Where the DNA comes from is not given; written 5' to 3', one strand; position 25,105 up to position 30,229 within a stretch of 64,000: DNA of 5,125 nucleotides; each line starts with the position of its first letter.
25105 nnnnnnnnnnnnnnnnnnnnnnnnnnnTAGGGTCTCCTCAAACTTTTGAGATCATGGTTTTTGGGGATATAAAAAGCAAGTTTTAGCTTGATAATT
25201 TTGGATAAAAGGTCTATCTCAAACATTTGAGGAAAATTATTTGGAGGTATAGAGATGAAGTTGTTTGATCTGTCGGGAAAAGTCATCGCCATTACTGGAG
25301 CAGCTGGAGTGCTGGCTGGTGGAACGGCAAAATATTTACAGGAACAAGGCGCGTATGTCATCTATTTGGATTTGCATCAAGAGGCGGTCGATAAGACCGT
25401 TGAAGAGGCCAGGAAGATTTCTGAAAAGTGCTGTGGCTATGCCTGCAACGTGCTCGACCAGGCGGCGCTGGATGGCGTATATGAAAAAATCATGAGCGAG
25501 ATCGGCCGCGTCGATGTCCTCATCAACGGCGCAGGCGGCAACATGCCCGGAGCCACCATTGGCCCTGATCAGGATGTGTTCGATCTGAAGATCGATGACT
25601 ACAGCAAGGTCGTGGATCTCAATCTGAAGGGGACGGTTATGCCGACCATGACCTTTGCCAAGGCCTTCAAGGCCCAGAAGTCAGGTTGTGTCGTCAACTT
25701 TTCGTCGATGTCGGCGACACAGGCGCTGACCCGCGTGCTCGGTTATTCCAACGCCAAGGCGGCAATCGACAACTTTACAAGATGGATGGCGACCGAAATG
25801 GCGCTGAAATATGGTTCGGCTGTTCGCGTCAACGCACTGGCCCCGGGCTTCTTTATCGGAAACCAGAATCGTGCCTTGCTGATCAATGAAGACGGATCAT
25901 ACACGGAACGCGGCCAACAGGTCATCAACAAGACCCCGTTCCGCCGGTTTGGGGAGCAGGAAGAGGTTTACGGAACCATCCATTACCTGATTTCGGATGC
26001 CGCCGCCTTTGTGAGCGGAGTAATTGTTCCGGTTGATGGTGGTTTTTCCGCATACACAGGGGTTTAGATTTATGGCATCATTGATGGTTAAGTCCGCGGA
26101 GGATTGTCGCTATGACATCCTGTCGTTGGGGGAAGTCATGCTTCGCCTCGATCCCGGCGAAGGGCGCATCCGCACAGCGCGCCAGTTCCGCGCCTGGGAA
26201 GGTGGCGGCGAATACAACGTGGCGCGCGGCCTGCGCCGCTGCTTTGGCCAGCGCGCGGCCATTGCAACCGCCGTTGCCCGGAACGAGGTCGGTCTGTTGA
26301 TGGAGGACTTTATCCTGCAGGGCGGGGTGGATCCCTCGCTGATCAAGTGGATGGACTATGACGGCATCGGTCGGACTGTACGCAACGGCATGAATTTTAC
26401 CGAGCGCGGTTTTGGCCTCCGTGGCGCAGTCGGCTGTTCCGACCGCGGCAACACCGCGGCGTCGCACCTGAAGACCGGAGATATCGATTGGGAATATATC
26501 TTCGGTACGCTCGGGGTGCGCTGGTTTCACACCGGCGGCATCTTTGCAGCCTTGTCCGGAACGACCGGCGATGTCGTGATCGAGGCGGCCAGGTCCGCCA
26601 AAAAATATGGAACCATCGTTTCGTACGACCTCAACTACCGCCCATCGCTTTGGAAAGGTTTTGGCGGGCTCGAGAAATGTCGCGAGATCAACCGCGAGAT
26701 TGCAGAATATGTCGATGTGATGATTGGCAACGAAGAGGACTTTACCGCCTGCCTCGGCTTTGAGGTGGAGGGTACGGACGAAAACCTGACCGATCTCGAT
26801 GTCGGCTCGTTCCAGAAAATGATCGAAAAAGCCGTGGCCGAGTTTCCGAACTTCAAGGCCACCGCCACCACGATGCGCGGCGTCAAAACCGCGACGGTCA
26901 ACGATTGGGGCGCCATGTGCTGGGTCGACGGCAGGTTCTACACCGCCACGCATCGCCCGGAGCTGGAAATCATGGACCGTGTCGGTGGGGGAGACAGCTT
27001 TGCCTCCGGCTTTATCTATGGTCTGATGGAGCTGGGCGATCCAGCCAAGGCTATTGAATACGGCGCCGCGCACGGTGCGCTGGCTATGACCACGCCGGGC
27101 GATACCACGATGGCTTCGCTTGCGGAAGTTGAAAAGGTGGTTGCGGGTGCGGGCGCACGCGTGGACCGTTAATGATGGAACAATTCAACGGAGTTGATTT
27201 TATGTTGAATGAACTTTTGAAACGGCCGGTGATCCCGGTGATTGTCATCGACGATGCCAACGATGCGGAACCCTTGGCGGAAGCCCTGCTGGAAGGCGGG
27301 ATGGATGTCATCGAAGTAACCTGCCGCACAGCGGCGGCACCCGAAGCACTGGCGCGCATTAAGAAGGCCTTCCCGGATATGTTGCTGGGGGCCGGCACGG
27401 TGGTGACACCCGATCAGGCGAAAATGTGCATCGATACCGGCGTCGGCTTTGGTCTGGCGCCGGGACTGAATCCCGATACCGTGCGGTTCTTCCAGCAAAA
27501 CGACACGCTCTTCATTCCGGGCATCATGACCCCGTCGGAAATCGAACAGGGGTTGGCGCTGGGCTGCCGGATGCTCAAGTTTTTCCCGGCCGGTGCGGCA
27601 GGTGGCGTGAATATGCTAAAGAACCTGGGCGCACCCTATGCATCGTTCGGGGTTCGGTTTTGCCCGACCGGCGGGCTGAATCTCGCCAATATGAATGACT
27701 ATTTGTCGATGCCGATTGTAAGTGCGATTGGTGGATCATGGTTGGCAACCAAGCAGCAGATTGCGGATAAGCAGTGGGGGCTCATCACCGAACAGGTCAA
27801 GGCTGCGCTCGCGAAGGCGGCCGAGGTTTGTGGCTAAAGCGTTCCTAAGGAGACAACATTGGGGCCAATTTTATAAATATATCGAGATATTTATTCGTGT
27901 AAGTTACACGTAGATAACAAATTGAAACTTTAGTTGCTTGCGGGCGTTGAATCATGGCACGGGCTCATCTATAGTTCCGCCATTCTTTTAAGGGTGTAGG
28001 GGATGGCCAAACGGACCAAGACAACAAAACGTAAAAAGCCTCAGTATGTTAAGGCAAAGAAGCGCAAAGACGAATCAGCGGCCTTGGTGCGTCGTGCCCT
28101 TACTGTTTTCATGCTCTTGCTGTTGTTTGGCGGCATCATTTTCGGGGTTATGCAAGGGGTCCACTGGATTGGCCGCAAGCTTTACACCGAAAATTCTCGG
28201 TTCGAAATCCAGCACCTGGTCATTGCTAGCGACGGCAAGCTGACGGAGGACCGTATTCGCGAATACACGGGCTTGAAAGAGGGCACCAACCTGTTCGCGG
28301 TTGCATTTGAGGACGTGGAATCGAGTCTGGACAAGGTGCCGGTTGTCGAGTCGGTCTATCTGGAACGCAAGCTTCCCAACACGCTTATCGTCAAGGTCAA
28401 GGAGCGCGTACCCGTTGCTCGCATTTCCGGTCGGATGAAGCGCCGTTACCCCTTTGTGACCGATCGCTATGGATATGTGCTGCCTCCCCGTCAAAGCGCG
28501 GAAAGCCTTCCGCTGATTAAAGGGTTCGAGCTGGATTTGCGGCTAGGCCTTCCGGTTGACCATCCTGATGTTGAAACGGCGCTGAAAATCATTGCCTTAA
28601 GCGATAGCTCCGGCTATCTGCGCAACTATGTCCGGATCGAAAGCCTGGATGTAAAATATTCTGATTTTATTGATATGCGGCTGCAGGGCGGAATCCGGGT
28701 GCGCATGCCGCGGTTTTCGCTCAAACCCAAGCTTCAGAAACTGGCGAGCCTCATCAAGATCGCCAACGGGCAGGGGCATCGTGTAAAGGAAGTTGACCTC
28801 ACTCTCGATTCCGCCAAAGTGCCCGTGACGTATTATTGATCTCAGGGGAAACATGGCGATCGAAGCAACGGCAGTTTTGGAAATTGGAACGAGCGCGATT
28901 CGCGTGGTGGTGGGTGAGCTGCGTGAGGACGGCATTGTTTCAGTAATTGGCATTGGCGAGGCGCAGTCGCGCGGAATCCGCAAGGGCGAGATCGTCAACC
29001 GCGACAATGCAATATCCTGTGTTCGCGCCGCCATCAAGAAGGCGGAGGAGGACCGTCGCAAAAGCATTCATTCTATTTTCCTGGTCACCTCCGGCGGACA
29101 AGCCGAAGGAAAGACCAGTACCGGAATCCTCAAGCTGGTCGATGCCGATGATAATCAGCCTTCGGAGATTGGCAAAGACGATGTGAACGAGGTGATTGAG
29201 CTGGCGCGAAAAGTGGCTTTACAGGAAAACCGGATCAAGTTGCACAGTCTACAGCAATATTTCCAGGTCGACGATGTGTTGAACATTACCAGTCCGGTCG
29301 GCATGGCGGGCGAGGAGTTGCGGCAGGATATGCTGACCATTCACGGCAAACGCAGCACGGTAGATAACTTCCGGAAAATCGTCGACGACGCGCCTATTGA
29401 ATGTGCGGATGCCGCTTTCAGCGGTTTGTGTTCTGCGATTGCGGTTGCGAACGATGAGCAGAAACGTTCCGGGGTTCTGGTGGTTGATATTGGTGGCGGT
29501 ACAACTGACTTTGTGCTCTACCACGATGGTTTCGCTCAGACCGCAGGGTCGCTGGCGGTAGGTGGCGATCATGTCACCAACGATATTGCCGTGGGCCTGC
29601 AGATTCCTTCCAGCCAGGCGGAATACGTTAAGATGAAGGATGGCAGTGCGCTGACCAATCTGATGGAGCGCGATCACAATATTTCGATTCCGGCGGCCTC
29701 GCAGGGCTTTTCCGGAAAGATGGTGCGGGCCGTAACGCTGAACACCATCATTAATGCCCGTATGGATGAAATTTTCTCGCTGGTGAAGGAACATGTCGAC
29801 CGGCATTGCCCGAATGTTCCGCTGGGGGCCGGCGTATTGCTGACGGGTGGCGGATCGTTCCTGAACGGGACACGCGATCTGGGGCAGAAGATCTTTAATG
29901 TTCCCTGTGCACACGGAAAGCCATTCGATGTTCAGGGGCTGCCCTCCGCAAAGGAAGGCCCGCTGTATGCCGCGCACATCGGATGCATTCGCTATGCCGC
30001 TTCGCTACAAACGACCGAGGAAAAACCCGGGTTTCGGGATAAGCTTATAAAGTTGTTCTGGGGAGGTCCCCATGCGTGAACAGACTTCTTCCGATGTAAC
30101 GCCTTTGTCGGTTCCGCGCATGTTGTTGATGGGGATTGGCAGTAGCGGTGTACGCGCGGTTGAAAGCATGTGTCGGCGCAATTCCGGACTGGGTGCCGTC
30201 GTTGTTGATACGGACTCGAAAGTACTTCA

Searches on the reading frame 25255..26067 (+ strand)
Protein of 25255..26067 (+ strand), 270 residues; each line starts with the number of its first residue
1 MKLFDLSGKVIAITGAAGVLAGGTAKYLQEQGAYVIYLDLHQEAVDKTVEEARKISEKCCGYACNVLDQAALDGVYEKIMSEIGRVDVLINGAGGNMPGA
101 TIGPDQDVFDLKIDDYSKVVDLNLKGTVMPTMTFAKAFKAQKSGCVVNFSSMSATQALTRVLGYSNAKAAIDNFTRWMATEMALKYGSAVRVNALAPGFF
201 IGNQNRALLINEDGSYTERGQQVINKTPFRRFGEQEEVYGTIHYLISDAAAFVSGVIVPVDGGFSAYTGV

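Call 16: search_protein_families(library=pfam, proteins=[window:25255-26067:+], max_evalue=0.00001)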
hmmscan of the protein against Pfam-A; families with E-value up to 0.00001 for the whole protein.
window:25255-26067:+ (270 aa): 3 families
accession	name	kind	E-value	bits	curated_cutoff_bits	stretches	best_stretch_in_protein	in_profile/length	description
PF13561.12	adh_short_C2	-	7.5e-41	140.7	27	1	15-265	1-236/236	Enoyl-(Acyl carrier protein) reductase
PF00106.31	adh_short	-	2.1e-37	129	26.6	1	9-200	1-182/195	short chain dehydrogenase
PF08659.16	KR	-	4.6e-07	30.4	22.6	1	12-180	4-165/180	KR domain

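Call 49: search_protein_families(library=ncbifam, proteins=[window:25255-26067:+], max_evalue=1e-10)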
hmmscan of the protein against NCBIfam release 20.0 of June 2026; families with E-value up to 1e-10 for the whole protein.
window:25255-26067:+ (270 aa): 188 families (the best 25 are shown)
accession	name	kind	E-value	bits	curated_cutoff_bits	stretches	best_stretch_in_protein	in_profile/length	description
NF006132.0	PRK08277.1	subfamily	2.4e-103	345.4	281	1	3-270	5-280/280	D-mannonate oxidoreductase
NF005559.1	PRK07231.1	subfamily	3.6e-48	164.2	215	1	6-264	2-247/249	glucose 1-dehydrogenase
NF006070.0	PRK08213.1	subfamily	5.7e-45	153.9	279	1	2-266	6-258/259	gluconate 5-dehydrogenase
NF005488.0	PRK07097.1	equivalog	9.1e-45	152.8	369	1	2-269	4-262/266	gluconate 5-dehydrogenase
NF052558.1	MBtsdlDhBudC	equivalog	4.6e-43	147.6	270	1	7-269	2-246/250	meso-2,3-butanediol dehydrogenase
NF005446.0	PRK07035.1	equivalog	8.6e-42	143.2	373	1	2-264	5-253/255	SDR family oxidoreductase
NF004791.0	PRK06138.1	equivalog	1.5e-41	142.3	312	1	5-266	2-251/252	SDR family oxidoreductase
NF004198.0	PRK05653.1-3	equivalog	7.9e-41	140.1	296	1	6-264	5-246/248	3-oxoacyl-ACP reductase FabG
TIGR01830.1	3oxo_ACP_reduc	equivalog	2.1e-38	132.4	297.75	1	13-264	3-238/239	3-oxoacyl-[acyl-carrier-protein] reductase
NF004778.0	PRK06124.1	equivalog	2.3e-38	132.1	303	1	2-266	5-254/256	SDR family oxidoreductase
NF005390.0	PRK06935.1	equivalog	1e-37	129.9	369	1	1-264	8-255/258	2-dehydro-3-deoxy-D-gluconate 5-dehydrogenase KduD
NF009466.0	PRK12826.1-2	subfamily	2.1e-37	128.9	222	1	9-264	4-244/248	3-oxoacyl-ACP reductase FabG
NF006366.0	PRK08589.1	equivalog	2.3e-37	128.7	386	1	6-268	4-256/272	SDR family oxidoreductase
NF005309.0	PRK06841.1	subfamily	3.8e-37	128.2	286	1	3-265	10-253/255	GolD/DthD family dehydrogenase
TIGR01832.1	kduD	equivalog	4.1e-37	128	338.85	1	4-265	1-246/248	2-dehydro-3-deoxy-D-gluconate 5-dehydrogenase KduD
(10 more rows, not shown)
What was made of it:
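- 25255..26067 (+): SDR-type D-mannonate oxidoreductase (fructuronate reductase). It makes the mannonate used by both branches. NF006132, 345.4 bits against a cut-off of 281 (call 49).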

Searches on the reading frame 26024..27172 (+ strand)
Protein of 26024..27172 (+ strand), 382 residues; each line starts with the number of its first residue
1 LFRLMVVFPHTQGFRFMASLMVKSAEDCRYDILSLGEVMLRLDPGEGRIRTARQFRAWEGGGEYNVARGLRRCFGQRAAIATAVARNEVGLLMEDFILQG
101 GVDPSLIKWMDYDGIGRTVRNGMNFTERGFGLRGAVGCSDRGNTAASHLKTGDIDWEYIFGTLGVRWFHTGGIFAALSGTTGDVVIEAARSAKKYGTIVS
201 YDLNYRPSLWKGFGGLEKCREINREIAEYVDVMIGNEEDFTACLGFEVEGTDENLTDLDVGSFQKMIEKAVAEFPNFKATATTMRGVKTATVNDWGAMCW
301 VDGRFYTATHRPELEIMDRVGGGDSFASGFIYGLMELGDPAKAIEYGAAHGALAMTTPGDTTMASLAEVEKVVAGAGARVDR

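Call 16: search_protein_families(library=pfam, proteins=[window:26024-27172:+], max_evalue=0.00001)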
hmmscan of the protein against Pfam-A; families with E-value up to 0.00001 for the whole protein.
window:26024-27172:+ (382 aa): 1 family
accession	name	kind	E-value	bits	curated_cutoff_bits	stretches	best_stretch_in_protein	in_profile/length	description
PF00294.29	PfkB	-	7.2e-18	65.4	25.8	1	178-363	141-298/302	pfkB family carbohydrate kinase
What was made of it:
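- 26024..27172 (+): PfkB2: the canonical KDG kinase candidate, adjacent to eda. A start near 26072 is more likely. PF00294 (call 16).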

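Call 49: search_protein_families(library=ncbifam, proteins=[window:26024-27172:+], max_evalue=1e-10)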
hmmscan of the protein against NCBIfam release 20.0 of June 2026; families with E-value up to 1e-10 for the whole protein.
window:26024-27172:+ (382 aa): 7 families
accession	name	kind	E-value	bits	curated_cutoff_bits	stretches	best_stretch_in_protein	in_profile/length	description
NF041633.1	trifunc_aldol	exception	6.5e-76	256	700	1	27-380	239-578/580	KHG/KDPG aldolase/sugar kinase fusion protein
NF041332.1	KDG_KDGal_kin_Halo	equivalog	3.6e-39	135.1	440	1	31-381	3-319/320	bifunctional 2-dehydro-3-deoxygluconokinase/2-dehydro-3-deoxygalactonokinase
TIGR04382.1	myo_inos_iolC_N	equivalog_domain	2e-29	102.9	300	1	30-372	2-308/309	5-dehydro-2-deoxygluconokinase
NF040938.1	KDG_KDGal_kin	equivalog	2.1e-21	76.4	400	1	33-372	2-302/305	bifunctional 2-dehydro-3-deoxygluconokinase/2-dehydro-3-deoxygalactonokinase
NF007321.0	PRK09813.1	equivalog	9.4e-12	44.9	247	0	278-356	179-256/261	fructoselysine 6-kinase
NF047869.1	myo_kin_aldol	exception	4.9e-11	41.7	600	1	26-374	3-332/586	bifunctional 5-dehydro-2-deoxygluconokinase/5-dehydro-2-deoxyphosphogluconate aldolase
NF006957.1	PRK09434.1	equivalog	5.3e-11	42.6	450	0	58-231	25-184/302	fructokinase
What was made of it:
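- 26024..27172 (+): Best NCBIfam hits are KDG kinase models, all below their cut-offs (call 49).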

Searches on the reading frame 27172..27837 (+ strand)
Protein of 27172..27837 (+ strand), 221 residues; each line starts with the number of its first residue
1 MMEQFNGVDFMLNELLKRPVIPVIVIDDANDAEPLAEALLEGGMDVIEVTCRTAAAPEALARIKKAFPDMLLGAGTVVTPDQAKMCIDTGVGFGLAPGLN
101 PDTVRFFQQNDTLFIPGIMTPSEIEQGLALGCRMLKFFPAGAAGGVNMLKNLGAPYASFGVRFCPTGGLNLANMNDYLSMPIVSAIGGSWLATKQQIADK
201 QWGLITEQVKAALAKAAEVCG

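Call 16: search_protein_families(library=pfam, proteins=[window:27172-27837:+], max_evalue=0.00001)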
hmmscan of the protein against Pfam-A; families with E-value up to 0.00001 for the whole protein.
window:27172-27837:+ (221 aa): 1 family
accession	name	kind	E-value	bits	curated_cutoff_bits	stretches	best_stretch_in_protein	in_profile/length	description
PF01081.25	Aldolase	-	4.1e-60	203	27.8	1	14-206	4-194/196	KDPG and KHG aldolase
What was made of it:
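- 27172..27837 (+): Eda, KDPG/KHG aldolase. PF01081, E 4.1e-60 (call 16).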

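Call 49: search_protein_families(library=ncbifam, proteins=[window:27172-27837:+], max_evalue=1e-10)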
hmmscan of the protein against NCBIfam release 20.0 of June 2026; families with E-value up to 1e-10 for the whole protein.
window:27172-27837:+ (221 aa): 8 families
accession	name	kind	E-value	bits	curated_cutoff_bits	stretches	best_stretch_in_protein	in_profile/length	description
NF004325.0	PRK05718.1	subfamily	6.2e-69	231.6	241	1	15-216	12-211/213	keto-hydroxyglutarate-aldolase/keto-deoxy-phosphogluconate aldolase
TIGR01182.1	eda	subfamily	3.7e-67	225.6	156.05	1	15-215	5-203/204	bifunctional 4-hydroxy-2-oxoglutarate aldolase/2-dehydro-3-deoxy-phosphogluconate aldolase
NF004673.0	PRK06015.1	equivalog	1.6e-50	171.9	320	1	9-214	6-209/212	2-dehydro-3-deoxy-phosphogluconate aldolase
NF005673.0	PRK07455.1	equivalog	1.4e-36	125.7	232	1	12-215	7-208/213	bifunctional 4-hydroxy-2-oxoglutarate aldolase/2-dehydro-3-deoxy-phosphogluconate aldolase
NF041633.1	trifunc_aldol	exception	3.8e-36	124.7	700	1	12-215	3-216/580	KHG/KDPG aldolase/sugar kinase fusion protein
NF005119.0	PRK06552.1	subfamily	2.6e-31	108.8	238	1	11-213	6-206/213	bifunctional 2-keto-4-hydroxyglutarate aldolase/2-keto-3-deoxy-6-phosphogluconate aldolase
NF005499.0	PRK07114.1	equivalog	1.5e-29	103.4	275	1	12-217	10-218/223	bifunctional 4-hydroxy-2-oxoglutarate aldolase/2-dehydro-3-deoxy-phosphogluconate aldolase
NF006600.0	PRK09140.1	subfamily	5.4e-22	78.1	207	1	28-196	21-188/210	2-dehydro-3-deoxy-6-phosphogalactonate aldolase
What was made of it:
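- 27172..27837 (+): TIGR01182, 225.6 bits against a cut-off of 156 (call 49).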

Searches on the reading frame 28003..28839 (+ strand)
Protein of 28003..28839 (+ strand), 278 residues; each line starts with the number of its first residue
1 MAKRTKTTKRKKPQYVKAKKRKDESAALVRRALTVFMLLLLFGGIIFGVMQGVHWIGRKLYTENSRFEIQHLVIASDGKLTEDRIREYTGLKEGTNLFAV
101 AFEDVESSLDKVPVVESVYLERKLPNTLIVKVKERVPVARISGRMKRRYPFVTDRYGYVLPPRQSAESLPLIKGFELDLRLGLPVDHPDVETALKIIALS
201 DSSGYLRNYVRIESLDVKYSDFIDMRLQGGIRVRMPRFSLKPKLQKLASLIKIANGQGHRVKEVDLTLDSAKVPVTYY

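Call 16: search_protein_families(library=pfam, proteins=[window:28003-28839:+], max_evalue=0.00001)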
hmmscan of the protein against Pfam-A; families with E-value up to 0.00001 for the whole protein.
window:28003-28839:+ (278 aa): 1 family
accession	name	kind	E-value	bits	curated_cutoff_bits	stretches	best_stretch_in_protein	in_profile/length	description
PF08478.15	POTRA_1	-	1.5e-13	51.2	23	1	67-135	1-69/69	POTRA domain, FtsQ-type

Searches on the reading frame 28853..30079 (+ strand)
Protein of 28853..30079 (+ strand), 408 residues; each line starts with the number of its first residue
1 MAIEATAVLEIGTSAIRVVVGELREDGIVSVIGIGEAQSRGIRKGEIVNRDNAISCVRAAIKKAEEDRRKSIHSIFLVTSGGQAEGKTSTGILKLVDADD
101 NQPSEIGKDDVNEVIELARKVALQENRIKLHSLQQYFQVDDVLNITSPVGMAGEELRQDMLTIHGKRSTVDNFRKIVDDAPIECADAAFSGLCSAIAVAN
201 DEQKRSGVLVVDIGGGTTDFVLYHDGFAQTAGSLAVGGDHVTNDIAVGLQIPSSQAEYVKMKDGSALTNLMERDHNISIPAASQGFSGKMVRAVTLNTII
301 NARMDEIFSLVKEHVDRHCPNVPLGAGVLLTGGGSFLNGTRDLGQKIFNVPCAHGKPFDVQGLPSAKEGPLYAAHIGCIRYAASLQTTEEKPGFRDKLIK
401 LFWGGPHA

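Call 16: search_protein_families(library=pfam, proteins=[window:28853-30079:+], max_evalue=0.00001)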
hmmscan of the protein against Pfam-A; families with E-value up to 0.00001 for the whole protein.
window:28853-30079:+ (408 aa): 3 families
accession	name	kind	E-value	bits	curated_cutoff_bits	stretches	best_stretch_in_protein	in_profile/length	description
PF14450.12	FtsA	-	2.5e-27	96.2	31.8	1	210-377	2-127/127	Cell division protein FtsA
PF02491.25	SHS2_FTSA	-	4.5e-13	49.8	25.4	1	101-163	18-78/79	SHS2 domain inserted in FTSA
PF06723.19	MreB_Mbl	-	1.3e-12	47.7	27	1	194-353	133-302/327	MreB/Mbl protein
